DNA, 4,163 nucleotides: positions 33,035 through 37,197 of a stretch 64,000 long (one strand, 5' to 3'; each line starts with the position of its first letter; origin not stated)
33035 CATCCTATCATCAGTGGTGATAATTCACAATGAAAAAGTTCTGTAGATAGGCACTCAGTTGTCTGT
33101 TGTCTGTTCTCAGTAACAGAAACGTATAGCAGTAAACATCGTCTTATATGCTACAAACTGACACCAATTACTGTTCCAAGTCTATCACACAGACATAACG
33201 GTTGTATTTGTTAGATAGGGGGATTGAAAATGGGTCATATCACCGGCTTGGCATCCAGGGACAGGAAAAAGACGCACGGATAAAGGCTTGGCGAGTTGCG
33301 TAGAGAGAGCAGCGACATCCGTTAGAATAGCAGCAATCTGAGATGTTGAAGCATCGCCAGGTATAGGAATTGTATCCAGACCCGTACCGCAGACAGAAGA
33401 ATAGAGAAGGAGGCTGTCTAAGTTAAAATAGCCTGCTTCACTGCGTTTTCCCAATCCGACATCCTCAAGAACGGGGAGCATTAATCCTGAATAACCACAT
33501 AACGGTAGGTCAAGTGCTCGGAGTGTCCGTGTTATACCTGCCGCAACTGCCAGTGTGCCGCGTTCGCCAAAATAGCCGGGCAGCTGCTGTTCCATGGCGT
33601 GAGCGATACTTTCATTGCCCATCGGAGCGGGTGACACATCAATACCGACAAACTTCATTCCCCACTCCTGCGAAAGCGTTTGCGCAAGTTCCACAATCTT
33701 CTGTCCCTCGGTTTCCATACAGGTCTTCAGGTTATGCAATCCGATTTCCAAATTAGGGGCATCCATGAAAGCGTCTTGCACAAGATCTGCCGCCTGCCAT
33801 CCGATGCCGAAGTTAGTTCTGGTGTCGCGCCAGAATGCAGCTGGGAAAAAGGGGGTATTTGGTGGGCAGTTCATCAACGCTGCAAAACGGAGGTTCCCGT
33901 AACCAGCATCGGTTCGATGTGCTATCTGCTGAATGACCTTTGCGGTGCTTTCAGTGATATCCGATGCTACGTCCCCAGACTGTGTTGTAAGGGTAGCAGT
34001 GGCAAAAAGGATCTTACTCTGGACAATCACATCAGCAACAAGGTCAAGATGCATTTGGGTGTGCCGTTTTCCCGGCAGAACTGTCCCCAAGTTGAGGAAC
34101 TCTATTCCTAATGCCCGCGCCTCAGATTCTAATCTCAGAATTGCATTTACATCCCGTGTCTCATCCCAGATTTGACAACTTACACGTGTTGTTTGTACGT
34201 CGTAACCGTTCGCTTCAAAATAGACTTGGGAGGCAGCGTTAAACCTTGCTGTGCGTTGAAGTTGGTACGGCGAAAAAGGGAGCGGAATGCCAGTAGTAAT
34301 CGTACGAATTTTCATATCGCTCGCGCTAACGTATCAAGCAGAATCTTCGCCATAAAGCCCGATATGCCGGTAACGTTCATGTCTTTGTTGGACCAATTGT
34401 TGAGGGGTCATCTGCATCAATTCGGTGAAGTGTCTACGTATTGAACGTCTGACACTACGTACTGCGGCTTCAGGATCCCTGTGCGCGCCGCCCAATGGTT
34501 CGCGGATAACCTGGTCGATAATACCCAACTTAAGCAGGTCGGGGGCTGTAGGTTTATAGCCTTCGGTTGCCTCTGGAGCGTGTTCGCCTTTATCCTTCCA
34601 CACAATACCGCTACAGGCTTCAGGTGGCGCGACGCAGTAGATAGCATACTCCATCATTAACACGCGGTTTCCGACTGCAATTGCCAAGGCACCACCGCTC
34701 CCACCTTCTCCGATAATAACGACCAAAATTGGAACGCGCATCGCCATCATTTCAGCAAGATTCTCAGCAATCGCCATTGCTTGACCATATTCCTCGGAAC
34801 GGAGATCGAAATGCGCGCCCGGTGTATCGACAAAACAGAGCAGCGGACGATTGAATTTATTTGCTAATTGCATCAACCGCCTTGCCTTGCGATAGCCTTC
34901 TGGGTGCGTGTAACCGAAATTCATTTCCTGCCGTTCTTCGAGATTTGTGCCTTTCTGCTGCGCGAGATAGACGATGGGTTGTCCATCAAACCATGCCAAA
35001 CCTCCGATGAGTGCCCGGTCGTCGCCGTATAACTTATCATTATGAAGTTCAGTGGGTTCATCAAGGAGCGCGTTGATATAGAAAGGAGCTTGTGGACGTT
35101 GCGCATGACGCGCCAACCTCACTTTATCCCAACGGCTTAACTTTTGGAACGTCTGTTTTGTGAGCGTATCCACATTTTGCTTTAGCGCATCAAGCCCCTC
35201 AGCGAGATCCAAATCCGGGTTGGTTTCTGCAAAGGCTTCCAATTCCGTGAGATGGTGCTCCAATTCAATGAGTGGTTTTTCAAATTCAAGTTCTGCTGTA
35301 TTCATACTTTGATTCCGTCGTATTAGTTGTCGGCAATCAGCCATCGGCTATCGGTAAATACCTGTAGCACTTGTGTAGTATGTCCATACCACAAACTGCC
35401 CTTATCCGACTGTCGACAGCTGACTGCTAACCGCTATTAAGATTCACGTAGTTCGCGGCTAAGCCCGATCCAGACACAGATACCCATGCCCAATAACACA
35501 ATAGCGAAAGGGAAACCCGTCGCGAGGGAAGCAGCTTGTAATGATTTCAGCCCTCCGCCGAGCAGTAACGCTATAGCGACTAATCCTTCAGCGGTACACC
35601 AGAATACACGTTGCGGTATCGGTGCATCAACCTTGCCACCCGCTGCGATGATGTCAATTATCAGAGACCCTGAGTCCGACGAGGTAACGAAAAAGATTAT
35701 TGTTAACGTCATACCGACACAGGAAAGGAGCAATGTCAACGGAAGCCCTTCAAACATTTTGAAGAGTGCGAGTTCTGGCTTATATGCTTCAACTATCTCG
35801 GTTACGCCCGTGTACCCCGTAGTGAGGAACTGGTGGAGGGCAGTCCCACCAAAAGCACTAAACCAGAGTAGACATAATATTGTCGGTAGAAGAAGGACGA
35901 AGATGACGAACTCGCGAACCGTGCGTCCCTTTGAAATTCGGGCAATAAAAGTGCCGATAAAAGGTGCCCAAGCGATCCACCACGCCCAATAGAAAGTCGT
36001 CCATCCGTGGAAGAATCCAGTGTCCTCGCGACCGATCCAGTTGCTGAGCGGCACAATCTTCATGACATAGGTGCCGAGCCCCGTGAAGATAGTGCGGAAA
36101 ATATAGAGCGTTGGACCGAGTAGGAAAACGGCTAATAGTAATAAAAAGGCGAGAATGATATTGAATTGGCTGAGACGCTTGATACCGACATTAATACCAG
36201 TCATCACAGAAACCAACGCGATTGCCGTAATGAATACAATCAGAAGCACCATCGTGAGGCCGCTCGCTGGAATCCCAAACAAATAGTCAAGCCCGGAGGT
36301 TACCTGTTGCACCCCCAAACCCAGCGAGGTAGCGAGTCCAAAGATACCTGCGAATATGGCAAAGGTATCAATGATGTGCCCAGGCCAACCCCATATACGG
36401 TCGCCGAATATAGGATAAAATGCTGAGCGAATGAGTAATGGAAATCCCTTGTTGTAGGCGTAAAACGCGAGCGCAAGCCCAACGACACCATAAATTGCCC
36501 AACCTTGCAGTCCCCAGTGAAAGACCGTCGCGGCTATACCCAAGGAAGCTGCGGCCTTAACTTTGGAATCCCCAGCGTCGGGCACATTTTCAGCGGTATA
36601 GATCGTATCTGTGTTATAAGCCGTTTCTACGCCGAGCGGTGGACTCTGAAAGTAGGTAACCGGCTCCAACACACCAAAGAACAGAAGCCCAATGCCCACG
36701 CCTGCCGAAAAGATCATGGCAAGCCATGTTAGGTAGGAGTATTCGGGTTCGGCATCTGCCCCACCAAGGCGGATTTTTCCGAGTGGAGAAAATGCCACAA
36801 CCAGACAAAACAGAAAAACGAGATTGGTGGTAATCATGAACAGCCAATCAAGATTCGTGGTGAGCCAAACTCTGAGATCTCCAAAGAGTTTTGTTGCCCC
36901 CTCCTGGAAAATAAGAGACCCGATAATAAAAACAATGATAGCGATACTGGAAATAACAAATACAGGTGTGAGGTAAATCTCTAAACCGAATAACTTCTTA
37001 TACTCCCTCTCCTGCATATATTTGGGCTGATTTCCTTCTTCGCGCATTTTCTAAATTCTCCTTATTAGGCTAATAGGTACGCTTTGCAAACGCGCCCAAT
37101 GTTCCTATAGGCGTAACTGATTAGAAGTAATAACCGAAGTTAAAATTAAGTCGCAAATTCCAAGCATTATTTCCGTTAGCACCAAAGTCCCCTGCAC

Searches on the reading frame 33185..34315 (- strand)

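Call 67: search_protein_families(library=pfam, proteins=[window:33185-34315:-], max_evalue=0.00001)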
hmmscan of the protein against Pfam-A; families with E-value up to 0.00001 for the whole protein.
window:33185-34315:- (376 aa): 1 family
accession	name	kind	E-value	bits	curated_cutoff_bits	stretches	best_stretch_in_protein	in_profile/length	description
PF05167.17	DUF711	-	1.4e-76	258.4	25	1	1-363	8-406/413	Uncharacterised ACR (DUF711)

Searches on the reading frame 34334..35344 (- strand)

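Call 67: search_protein_families(library=pfam, proteins=[window:34334-35344:-], max_evalue=0.00001)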
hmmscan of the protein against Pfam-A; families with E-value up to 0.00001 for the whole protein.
window:34334-35344:- (336 aa): 2 families
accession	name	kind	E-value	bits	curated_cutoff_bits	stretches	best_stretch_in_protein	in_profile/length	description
PF03255.19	ACCA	-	9.3e-120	399.9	23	1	19-329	2-310/310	Acetyl co-enzyme A carboxylase carboxyltransferase-like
PF01039.27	Carboxyl_trans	-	7.4e-14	51.7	22.3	1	111-259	283-427/493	Carboxyl transferase domain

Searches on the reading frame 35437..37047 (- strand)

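Call 67: search_protein_families(library=pfam, proteins=[window:35437-37047:-], max_evalue=0.00001)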
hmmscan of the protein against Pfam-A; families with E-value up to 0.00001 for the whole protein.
window:35437-37047:- (536 aa): 1 family
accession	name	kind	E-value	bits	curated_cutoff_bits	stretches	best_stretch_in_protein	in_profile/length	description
PF02028.23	BCCT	-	4.6e-170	566.7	27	1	29-531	1-484/485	BCCT, betaine/carnitine/choline family transporter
